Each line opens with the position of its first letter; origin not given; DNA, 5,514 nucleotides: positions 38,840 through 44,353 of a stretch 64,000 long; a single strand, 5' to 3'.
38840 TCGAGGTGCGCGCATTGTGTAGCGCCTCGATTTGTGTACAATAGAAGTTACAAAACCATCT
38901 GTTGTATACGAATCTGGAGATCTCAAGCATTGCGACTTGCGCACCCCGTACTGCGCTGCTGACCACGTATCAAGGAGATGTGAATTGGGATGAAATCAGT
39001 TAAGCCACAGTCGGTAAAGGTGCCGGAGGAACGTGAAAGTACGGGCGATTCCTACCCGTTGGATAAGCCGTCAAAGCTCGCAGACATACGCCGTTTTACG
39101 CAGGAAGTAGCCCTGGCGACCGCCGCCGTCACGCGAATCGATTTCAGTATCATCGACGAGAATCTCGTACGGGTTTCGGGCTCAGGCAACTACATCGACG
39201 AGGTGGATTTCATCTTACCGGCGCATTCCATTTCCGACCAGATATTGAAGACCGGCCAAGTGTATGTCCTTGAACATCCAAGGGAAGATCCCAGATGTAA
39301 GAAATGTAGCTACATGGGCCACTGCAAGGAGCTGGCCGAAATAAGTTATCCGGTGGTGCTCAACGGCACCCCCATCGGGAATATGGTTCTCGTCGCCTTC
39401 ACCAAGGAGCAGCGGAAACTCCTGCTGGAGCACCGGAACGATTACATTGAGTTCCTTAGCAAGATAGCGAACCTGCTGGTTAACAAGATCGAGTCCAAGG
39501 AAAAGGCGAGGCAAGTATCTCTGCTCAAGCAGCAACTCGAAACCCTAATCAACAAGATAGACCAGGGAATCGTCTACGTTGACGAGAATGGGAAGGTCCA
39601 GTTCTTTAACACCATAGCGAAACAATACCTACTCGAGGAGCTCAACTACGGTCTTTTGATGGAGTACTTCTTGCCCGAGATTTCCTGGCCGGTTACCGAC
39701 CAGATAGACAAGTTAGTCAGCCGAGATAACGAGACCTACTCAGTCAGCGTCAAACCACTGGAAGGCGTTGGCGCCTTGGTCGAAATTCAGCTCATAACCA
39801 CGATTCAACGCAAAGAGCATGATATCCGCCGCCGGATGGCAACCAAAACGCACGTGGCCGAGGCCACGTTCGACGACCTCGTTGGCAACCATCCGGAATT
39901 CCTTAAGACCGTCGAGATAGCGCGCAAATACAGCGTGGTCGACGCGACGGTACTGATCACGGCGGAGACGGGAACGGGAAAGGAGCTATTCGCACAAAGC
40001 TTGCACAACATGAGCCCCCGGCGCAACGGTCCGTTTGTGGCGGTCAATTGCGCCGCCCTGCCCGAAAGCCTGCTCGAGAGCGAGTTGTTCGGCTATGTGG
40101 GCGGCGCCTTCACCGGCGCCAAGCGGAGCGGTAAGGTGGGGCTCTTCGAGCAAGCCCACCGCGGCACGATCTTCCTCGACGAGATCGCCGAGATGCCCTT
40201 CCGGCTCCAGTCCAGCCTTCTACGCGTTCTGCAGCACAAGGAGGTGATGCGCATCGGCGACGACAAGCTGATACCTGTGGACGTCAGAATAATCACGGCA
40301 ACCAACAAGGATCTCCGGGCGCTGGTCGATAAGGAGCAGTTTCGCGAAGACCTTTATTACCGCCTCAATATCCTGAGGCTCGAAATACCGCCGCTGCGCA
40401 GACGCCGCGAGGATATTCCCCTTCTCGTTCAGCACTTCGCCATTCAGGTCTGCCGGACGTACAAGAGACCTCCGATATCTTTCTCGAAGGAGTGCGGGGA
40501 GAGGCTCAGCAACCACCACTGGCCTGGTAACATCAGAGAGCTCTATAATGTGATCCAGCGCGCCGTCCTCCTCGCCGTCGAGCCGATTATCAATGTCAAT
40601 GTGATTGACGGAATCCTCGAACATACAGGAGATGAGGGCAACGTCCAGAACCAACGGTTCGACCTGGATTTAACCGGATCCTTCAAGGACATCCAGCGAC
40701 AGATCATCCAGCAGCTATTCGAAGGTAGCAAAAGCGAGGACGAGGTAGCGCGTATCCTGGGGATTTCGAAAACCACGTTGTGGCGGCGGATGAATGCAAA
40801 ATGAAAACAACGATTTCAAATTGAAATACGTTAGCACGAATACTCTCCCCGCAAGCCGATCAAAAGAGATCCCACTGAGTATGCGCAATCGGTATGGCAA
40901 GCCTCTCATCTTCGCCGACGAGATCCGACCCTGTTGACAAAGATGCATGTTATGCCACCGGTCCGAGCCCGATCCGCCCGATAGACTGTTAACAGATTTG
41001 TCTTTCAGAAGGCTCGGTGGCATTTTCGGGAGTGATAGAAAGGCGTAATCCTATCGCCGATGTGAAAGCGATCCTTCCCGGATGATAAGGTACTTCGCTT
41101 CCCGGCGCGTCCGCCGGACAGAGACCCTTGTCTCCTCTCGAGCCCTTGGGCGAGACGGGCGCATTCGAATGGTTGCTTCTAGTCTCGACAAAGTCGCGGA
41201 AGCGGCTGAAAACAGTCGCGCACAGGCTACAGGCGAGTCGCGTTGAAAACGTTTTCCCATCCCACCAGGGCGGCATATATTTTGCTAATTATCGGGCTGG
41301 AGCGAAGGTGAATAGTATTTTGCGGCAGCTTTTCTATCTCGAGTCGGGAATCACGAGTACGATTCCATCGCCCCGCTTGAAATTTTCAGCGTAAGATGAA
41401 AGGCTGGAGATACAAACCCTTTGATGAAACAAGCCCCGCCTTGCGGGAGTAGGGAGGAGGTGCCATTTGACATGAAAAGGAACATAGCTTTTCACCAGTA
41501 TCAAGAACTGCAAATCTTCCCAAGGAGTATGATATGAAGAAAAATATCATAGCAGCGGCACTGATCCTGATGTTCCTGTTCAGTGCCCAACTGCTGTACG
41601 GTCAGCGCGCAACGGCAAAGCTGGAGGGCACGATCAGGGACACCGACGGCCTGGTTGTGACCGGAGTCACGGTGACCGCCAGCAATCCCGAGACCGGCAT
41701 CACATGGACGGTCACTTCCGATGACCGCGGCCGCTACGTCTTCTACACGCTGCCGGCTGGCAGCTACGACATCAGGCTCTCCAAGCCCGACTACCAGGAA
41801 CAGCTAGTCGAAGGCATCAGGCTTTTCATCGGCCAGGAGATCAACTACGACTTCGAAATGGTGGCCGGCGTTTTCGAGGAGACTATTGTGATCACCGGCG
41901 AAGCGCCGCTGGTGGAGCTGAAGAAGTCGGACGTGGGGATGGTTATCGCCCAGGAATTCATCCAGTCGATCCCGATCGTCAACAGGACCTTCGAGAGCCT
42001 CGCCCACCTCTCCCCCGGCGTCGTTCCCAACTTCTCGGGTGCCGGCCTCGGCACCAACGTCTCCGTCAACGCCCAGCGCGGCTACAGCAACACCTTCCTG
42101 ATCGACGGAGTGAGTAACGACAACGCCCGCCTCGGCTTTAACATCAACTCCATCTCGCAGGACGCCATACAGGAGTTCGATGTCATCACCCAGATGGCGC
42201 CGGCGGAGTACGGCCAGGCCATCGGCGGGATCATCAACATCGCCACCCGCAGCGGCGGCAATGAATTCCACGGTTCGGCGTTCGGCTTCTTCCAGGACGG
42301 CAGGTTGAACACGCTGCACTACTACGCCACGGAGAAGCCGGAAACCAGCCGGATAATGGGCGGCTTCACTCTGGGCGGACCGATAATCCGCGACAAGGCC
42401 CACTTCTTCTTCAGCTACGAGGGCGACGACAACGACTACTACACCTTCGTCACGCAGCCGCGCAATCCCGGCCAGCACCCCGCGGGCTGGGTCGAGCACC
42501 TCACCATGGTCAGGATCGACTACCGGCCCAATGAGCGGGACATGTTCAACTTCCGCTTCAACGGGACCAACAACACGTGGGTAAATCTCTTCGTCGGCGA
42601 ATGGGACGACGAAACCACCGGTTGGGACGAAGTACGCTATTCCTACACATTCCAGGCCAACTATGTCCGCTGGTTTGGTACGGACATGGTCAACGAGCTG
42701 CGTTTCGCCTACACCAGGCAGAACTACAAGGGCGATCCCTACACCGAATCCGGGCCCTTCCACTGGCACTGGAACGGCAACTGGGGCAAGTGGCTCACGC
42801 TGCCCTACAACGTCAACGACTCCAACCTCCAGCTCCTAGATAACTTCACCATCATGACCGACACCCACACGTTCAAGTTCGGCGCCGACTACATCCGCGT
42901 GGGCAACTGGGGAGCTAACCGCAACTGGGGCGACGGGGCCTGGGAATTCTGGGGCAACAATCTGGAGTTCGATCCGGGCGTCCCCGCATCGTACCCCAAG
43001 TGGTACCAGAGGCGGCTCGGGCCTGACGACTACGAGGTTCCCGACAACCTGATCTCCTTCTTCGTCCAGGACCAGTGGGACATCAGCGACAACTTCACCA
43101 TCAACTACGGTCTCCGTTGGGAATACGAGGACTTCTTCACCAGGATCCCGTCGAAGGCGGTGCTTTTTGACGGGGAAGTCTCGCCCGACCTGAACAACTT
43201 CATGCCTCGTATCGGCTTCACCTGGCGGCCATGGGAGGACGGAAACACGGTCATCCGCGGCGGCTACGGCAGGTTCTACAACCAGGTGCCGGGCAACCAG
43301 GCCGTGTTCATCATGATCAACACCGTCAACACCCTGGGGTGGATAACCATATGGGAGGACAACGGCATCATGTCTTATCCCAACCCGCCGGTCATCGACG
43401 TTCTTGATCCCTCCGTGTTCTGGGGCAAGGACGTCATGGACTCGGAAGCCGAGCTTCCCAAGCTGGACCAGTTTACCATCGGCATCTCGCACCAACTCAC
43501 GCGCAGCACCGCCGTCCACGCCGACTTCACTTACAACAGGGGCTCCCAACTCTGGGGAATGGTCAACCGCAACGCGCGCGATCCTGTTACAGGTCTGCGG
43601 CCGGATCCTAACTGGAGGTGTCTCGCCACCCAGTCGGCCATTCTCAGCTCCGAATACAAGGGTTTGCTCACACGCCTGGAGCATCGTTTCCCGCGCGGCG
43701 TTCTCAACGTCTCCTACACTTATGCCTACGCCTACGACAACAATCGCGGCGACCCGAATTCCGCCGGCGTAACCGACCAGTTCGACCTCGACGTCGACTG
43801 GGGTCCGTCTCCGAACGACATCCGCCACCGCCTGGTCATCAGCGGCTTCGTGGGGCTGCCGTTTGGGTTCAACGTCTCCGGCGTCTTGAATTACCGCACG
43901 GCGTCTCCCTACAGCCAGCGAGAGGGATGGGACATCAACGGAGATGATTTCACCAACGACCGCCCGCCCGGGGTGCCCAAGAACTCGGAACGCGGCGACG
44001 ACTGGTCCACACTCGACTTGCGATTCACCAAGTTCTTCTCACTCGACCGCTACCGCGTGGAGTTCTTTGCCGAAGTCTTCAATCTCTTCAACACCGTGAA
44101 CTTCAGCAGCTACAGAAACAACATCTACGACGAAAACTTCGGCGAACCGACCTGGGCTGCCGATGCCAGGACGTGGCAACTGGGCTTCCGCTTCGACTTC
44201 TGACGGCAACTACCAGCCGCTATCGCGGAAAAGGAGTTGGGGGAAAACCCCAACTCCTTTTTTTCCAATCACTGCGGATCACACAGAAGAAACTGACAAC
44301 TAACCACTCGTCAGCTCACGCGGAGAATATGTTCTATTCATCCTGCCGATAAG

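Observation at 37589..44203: Standalone alpha-oxoamine synthase divergent from a GAF-PAS sigma-54 activator, next to a TonB-dependent receptor with a 730-nt leader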

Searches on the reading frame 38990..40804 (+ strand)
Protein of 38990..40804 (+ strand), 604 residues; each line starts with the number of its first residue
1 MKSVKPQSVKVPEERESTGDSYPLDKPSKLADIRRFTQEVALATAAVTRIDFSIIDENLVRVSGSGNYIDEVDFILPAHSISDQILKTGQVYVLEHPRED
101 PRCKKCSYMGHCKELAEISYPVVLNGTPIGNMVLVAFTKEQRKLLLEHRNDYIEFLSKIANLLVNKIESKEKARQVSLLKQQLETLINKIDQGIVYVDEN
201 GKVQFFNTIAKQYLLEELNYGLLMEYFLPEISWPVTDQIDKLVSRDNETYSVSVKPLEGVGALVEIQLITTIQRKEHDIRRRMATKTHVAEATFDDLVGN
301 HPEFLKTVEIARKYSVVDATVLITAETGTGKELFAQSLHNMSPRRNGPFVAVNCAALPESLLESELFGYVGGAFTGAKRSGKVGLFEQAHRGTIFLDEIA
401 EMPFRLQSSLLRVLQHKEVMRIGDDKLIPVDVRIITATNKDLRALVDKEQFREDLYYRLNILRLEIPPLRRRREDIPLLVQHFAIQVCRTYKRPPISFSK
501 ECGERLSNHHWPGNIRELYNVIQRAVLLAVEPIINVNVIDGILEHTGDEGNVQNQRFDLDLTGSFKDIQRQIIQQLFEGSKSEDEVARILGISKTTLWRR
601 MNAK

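Call 3: search_protein_families(library=pfam, proteins=[window:38990-40804:+])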
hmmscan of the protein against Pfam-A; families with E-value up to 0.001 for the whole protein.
window:38990-40804:+ (604 aa): 10 families
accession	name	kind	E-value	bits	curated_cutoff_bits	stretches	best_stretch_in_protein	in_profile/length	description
PF00158.32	Sigma54_activat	-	3.1e-68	229.2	20.2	1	297-464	1-167/168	Sigma-54 interaction domain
PF25601.1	AAA_lid_14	-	2.7e-21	75.6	27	1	470-547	1-78/87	AAA+ ATPase lid domain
PF14532.12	Sigma54_activ_2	-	4.6e-19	69.5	25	1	317-469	20-138/138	Sigma-54 interaction domain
PF13542.12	HTH_Tnp_ISL3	-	9.6e-06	25.4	27.4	1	568-602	16-48/51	Helix-turn-helix domain of transposase family ISL3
PF01078.27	Mg_chelatase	-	4.1e-05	23.5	20.3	0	373-439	89-157/207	Magnesium chelatase, subunit ChlI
PF13185.12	GAF_2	-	0.00017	22.2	28.6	1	76-145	51-124/136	GAF domain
PF02954.25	HTH_8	-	0.00019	21.5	22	1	566-602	3-40/42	Bacterial regulatory protein, Fis family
PF18024.7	HTH_50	-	0.00025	21.1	27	1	566-602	9-45/50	Helix-turn-helix domain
PF07728.20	AAA_5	-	0.00051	20.5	22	0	321-441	2-124/139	AAA domain (dynein-related subfamily)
PF01590.32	GAF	-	0.00084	20.3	22.4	0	65-164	39-130/133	GAF domain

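Call 9: search_protein_families(library=ncbifam, proteins=[window:38990-40804:+])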
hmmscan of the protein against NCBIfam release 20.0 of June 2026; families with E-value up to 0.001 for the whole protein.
window:38990-40804:+ (604 aa): 29 families (the best 25 are shown)
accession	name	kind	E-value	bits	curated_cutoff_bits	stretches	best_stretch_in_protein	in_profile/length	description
NF041552.1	TF_PrdR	equivalog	2.6e-113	379.4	795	1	171-602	124-574/577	sigma-54 dependent transcriptional regulator PrdR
TIGR02329.1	propionate_PrpR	equivalog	1.4e-98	330.8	499.2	1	270-603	186-526/526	propionate catabolism operon regulatory protein PrpR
TIGR01817.1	nifA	equivalog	5.8e-98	329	528.85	2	266-538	167-437/534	nif-specific transcriptional activator NifA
NF011953.0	PRK15424.1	equivalog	3.7e-92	309.7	703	1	273-603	200-533/538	propionate catabolism operon regulatory protein PrpR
TIGR02915.1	PEP_resp_reg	equivalog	1.4e-89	301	502.6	1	250-602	97-440/445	PEP-CTERM-box response regulator transcription factor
NF003451.0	PRK05022.1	equivalog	5.9e-89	299.1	476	1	263-599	159-503/512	nitric oxide reductase transcriptional regulator NorR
TIGR01818.1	ntrC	equivalog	2.5e-87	293.6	558.6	1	268-576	106-418/463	nitrogen regulation protein NR(I)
NF008469.0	PRK11361.1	equivalog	4.3e-87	292.7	714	1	286-599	134-449/461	acetoacetate metabolism transcriptional regulator AtoC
NF038308.1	RNA_repair_RtcR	equivalog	8.3e-86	288.9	650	1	266-599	150-506/530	RNA repair transcriptional activator RtcR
NF050807.1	TransRegFlbDCaul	equivalog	1.3e-81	274.8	750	1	295-602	118-436/454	sigma-54-dependent transcriptional regulator FlbD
NF041906.1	V4R_TF_MobR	exception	4.6e-81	272.9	999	1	270-601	208-541/544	phenol degradation transcriptional regulator MobR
TIGR02974.1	phageshock_pspF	equivalog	1.4e-79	267.8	443.55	1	297-530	1-234/336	phage shock protein operon transcriptional activator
NF011958.0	PRK15429.1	equivalog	2.8e-79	267.5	830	1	290-602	374-682/692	formate hydrogenlyase transcriptional activator FlhA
NF011695.0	PRK15115.1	equivalog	7.2e-78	262.3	763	1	291-544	131-383/445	two-component system response regulator GlrR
NF049963.1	RespRegFlgRCampy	domain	7.7e-78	262.2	750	1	265-534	108-372/429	fla regulon two-component system response regulator FlgR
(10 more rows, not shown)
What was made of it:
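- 38990..40804 (+): Bacterial enhancer-binding protein: GAF (about 29-147), helix, PAS (about 193-285), AAA+ with GAFTGA, Fis-type HTH. No receiver domain. Pfam and NCBIfam (calls 3, 9).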

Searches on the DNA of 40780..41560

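Call 84: search_rna_families(source=window, start=40780, end=41560, threshold=evalue, max_evalue=10)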
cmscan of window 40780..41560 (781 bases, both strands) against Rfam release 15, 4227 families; matches with E-value up to 10: 3.
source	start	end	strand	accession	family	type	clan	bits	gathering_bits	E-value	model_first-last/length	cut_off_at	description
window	40999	41142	+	RF02178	SMCR2_2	Gene; lncRNA;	-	15.8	55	2.1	1-165/165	no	Smith-Magenis syndrome chromosome region, candidate 2 conserved region 2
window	41426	41491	+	RF02628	Hrs1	Gene; sRNA;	-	15.6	56.4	3.2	1-74/74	no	Hfq-regulated sRNA 1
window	41387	41507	+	RF01281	snoR35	Gene; snRNA; snoRNA; CD-box;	CL00053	12.6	40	7.4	1-81/81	no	Small nucleolar RNA snoR35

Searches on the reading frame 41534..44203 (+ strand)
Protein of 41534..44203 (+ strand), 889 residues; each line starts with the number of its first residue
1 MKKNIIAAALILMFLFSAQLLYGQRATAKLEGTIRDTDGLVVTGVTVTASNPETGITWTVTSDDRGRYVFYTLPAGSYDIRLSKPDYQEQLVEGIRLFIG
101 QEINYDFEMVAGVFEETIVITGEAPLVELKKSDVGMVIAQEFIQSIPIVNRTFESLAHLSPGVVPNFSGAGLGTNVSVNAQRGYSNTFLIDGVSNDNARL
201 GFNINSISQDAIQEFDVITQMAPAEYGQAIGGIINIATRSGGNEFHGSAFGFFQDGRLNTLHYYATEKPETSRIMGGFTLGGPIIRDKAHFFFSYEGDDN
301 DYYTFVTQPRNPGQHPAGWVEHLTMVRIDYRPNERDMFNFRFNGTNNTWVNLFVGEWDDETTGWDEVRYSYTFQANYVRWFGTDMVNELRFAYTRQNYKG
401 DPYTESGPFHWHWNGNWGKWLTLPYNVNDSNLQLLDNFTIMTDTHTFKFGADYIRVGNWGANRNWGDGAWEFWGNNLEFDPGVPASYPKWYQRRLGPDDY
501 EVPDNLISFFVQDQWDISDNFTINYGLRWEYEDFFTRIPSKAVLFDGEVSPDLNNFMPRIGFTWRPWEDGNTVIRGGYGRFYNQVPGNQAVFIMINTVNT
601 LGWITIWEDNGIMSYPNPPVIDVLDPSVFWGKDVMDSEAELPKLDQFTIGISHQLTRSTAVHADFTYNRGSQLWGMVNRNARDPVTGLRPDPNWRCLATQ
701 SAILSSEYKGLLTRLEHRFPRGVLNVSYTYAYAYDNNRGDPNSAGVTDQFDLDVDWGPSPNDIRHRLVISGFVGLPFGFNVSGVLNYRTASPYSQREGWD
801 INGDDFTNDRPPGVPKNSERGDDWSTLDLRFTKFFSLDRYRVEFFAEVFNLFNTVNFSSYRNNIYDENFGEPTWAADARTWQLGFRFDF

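Call 3: search_protein_families(library=pfam, proteins=[window:41534-44203:+])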
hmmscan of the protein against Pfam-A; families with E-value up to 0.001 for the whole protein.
window:41534-44203:+ (889 aa): 5 families
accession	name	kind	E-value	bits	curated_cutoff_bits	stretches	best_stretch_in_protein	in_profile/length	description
PF25183.1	OMP_b-brl_4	-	1.4e-83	282.2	30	3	324-785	157-692/838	Outer membrane beta barrel domain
PF13620.12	CarboxypepD_reg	-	2.8e-16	60.1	32.3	1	30-109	2-81/82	Carboxypeptidase regulatory-like domain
PF07715.20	Plug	-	1.3e-06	29.3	23.9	1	137-233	11-107/107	TonB-dependent Receptor Plug Domain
PF00593.30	TonB_dep_Rec_b-barrel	-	1.3e-05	25.8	27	1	333-583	27-242/436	TonB dependent receptor-like, beta-barrel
PF17210.9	SdrD_B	-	1.4e-05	25.7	29.7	1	34-86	16-68/112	SdrD B-like domain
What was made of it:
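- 41534..44203 (+): Oar-subclass TonB-dependent transporter: signal peptide, CarboxypepD_reg N-terminal extension, Plug, barrel. Pfam (call 3).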

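Call 9: search_protein_families(library=ncbifam, proteins=[window:41534-44203:+])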
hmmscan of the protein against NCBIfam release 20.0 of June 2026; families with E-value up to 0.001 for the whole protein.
window:41534-44203:+ (889 aa): 2 families
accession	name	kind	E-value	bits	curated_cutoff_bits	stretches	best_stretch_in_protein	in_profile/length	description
NF052649.1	TonRcptRhtA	equivalog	3.1e-08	32.3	1100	1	115-243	41-169/744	TonB-dependent siderophore receptor RhtA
NF010048.1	PRK13524.1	subfamily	5.6e-05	21.8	493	1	205-254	141-191/744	FepA family TonB-dependent siderophore receptor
